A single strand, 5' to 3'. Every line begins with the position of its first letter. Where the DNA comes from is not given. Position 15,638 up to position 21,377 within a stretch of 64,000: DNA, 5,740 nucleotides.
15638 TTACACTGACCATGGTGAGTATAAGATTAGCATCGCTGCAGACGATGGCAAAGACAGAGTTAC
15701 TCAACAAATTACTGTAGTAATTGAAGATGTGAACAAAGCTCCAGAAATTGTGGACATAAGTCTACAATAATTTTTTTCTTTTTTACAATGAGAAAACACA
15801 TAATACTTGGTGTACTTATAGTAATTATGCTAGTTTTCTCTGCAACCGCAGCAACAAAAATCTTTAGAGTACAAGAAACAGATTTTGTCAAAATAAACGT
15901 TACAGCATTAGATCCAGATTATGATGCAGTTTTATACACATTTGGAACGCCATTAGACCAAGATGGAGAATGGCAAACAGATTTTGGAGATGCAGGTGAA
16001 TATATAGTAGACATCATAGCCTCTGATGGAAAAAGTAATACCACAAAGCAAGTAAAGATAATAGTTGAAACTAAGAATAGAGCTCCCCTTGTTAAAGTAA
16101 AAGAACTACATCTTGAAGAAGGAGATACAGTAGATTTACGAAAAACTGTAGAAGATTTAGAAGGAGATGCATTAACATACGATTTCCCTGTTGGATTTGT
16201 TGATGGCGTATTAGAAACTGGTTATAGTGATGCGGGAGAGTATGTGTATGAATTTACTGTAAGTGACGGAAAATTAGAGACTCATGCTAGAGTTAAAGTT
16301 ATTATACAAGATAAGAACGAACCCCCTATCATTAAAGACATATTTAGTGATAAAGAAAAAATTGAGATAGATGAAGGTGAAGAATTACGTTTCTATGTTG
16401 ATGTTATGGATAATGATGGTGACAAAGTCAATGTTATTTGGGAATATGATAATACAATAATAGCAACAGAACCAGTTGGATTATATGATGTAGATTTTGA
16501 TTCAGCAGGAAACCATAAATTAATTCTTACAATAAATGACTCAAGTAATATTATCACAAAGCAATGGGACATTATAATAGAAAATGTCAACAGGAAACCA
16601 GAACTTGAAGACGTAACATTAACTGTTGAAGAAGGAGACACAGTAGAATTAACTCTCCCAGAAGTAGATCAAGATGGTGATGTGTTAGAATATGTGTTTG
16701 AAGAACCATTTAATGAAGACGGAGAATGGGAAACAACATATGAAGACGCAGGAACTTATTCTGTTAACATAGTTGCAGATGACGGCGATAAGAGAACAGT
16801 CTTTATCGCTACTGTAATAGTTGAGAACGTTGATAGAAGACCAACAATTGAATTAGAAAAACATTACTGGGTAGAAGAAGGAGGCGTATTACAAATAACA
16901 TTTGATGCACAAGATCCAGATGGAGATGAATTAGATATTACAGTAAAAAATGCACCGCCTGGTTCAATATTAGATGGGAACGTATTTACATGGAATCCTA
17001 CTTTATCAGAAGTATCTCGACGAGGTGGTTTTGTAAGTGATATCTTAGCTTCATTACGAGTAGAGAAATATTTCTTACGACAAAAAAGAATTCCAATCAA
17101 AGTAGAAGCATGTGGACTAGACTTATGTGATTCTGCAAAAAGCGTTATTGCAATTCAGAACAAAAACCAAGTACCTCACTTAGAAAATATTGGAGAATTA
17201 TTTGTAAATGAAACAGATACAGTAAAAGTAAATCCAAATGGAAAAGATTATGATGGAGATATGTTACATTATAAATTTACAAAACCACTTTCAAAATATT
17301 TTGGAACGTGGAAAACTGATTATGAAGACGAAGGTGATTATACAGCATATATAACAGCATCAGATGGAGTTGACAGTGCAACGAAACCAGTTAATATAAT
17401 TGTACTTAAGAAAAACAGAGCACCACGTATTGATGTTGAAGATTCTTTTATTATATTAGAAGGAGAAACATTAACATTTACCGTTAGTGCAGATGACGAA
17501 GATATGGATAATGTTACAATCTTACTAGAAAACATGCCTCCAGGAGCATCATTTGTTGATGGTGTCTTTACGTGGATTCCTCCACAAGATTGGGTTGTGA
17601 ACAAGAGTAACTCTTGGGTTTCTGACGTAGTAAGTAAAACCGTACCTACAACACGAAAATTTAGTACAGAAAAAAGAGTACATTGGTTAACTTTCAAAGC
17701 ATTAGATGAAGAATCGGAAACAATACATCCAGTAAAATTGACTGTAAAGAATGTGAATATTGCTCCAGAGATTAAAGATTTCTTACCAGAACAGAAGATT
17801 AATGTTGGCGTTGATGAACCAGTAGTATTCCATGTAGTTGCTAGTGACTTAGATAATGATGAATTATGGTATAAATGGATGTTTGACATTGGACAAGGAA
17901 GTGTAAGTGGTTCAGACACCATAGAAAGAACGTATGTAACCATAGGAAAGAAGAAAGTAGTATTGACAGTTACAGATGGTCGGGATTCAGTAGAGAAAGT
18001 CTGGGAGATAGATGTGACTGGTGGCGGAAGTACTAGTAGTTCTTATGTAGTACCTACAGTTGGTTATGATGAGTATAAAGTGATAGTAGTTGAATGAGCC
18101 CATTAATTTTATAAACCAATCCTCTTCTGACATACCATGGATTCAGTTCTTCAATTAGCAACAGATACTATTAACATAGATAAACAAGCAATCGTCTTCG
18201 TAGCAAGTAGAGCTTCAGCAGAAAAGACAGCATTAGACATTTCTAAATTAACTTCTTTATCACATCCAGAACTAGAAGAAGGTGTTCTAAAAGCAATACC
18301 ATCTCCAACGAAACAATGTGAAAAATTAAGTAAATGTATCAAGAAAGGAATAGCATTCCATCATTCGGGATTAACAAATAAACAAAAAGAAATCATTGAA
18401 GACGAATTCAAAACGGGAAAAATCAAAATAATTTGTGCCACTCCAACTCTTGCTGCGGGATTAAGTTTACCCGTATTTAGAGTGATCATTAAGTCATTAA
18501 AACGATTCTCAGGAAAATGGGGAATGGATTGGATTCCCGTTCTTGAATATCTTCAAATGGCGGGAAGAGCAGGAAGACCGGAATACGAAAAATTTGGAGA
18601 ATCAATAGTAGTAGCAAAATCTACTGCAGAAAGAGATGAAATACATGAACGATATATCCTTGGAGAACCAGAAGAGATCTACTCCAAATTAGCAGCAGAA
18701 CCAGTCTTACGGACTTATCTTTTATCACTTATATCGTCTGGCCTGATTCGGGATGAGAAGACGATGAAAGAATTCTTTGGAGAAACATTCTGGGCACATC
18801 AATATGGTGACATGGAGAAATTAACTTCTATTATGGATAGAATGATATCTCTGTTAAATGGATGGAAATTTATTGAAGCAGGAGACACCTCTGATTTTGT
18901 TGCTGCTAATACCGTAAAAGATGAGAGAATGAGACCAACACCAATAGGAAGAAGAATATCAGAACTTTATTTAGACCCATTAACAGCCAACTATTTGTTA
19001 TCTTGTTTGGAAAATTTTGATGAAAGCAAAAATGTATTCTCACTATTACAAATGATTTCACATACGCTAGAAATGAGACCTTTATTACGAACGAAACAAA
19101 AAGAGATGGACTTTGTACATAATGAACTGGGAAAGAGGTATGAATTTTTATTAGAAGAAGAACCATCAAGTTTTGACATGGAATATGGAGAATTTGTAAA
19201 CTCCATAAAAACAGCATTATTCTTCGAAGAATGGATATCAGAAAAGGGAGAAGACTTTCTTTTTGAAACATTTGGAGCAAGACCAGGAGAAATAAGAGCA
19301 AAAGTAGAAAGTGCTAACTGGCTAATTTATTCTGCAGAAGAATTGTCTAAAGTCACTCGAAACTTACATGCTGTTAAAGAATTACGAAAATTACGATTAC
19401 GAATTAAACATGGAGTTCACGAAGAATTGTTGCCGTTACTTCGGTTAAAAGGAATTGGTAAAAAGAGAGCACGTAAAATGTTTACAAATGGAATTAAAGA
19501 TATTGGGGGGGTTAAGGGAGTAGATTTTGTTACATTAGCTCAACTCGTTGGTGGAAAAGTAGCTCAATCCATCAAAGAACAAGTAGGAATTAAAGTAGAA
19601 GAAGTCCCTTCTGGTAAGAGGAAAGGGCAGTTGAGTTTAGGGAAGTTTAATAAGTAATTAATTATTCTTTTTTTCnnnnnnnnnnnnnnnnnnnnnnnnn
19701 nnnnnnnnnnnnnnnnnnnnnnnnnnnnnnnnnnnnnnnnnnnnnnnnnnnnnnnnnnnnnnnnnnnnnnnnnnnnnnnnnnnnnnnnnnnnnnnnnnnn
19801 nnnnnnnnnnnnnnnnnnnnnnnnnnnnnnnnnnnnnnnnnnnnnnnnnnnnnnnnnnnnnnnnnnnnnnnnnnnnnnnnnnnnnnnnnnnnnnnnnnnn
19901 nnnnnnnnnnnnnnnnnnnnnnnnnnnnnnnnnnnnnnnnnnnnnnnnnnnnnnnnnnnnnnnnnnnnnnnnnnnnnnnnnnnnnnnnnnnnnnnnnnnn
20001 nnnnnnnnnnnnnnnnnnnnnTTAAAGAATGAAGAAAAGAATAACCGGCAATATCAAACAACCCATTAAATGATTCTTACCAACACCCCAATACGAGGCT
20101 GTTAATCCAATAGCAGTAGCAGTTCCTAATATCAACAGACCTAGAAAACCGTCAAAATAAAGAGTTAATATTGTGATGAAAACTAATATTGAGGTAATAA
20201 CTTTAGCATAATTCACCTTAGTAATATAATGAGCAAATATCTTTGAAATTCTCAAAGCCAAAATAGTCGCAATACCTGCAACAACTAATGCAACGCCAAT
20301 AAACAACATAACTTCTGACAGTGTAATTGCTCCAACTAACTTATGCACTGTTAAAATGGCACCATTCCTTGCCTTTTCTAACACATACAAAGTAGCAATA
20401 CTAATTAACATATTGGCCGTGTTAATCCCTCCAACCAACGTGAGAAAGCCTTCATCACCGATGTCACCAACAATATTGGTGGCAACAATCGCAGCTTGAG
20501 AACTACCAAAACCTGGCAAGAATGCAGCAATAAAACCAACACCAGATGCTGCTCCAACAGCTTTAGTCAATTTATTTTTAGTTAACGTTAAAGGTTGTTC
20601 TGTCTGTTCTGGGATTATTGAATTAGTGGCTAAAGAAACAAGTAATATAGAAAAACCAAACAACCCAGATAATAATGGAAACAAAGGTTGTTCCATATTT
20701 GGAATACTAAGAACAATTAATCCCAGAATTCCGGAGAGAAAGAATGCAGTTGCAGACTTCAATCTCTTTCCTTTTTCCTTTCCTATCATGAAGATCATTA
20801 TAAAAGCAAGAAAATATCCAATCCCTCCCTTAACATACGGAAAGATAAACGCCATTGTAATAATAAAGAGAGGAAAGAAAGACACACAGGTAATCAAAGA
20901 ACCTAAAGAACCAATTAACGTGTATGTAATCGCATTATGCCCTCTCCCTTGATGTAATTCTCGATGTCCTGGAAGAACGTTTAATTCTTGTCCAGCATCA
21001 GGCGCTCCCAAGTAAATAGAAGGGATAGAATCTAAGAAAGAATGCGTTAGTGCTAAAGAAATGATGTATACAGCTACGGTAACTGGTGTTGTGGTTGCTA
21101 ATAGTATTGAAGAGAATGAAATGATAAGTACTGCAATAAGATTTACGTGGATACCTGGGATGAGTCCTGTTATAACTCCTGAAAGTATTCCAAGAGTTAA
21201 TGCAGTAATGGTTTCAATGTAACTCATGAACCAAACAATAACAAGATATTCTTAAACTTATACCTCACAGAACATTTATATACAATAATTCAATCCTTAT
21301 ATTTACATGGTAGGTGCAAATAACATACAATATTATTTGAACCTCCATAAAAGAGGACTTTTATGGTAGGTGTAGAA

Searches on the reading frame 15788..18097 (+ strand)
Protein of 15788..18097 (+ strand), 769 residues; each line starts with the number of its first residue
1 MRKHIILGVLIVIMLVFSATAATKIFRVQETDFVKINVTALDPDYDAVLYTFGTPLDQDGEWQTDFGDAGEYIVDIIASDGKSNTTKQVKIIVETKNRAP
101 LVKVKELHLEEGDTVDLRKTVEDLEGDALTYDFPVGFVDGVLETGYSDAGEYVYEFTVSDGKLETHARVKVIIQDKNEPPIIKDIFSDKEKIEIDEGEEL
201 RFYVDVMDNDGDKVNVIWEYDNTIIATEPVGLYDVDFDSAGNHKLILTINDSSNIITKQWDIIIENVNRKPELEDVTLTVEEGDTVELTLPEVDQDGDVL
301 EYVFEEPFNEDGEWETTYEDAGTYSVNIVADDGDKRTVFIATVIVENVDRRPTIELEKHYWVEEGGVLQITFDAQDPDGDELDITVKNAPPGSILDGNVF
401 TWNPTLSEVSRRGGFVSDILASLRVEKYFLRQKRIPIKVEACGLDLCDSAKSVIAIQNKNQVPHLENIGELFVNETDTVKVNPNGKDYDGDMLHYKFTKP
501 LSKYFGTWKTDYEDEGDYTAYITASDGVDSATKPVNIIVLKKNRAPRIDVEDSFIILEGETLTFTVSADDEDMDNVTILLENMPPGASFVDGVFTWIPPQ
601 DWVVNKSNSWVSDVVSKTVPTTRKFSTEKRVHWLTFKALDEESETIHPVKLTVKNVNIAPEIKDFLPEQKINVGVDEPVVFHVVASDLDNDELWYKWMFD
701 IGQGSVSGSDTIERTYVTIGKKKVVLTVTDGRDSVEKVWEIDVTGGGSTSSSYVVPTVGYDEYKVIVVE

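Call 8: search_protein_families(library=pfam, proteins=[window:15788-18097:+])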
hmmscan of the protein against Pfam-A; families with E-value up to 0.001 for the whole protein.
window:15788-18097:+ (769 aa): 6 families
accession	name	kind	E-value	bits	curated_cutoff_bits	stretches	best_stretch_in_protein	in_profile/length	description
PF00801.26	PKD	-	6.1e-21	74.7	23.5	1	677-742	15-79/80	PKD domain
PF17963.7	Big_9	-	4e-17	63.3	23.6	0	268-344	1-87/89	Bacterial Ig domain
PF18911.6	PKD_4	-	1.1e-16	61.1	27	1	659-737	3-77/85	PKD domain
PF17803.7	Cadherin_4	-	2.3e-15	57.3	25.1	0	261-303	4-50/71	Bacterial cadherin-like domain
PF19410.4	DUF5980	-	3e-07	31.2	27.1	0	514-539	68-93/97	Family of unknown function (DUF5980)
PF18981.6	InlK_D3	-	9.1e-05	22.9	25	0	54-94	34-74/75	Internalin K domain (D3/D4)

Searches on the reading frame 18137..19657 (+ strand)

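Call 9: search_protein_families(library=pfam, proteins=[window:18137-19657:+])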
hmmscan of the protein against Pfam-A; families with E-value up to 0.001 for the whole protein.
window:18137-19657:+ (506 aa): 4 families
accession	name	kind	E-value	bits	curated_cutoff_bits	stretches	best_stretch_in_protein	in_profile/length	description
PF21280.2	Helicase_dom4_arc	-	2e-29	102.5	27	1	302-426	2-125/125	Archaeal helicase, domain 4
PF00271.37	Helicase_C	-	1.1e-11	45.4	23.5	1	61-148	31-109/110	Helicase conserved C-terminal domain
PF14520.12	HHH_5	-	1.7e-05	25.6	27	1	433-482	3-54/57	Helix-hairpin-helix domain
PF20470.4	HTH_61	-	0.00023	21.9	24.3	1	154-246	1-91/92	Helix-turn-helix domain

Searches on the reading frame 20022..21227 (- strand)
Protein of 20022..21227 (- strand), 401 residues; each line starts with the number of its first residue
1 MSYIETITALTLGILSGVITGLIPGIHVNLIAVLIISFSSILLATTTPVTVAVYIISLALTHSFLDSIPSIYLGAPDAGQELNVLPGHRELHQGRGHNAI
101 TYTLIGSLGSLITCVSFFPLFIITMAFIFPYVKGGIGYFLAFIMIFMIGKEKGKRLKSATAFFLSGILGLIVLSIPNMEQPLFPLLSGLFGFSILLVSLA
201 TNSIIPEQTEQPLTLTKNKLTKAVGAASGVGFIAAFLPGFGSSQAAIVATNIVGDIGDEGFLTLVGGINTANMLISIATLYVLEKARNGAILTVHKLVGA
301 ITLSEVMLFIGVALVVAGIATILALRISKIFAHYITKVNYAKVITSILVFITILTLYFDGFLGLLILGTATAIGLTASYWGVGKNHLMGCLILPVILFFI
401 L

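Call 9: search_protein_families(library=pfam, proteins=[window:20022-21227:-])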
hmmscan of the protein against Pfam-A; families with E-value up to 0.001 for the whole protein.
window:20022-21227:- (401 aa): 1 family
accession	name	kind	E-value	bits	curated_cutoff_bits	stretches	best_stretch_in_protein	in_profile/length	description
PF01970.21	TctA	-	2.9e-43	148.5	28.9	1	8-388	2-422/423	Tripartite tricarboxylate transporter TctA family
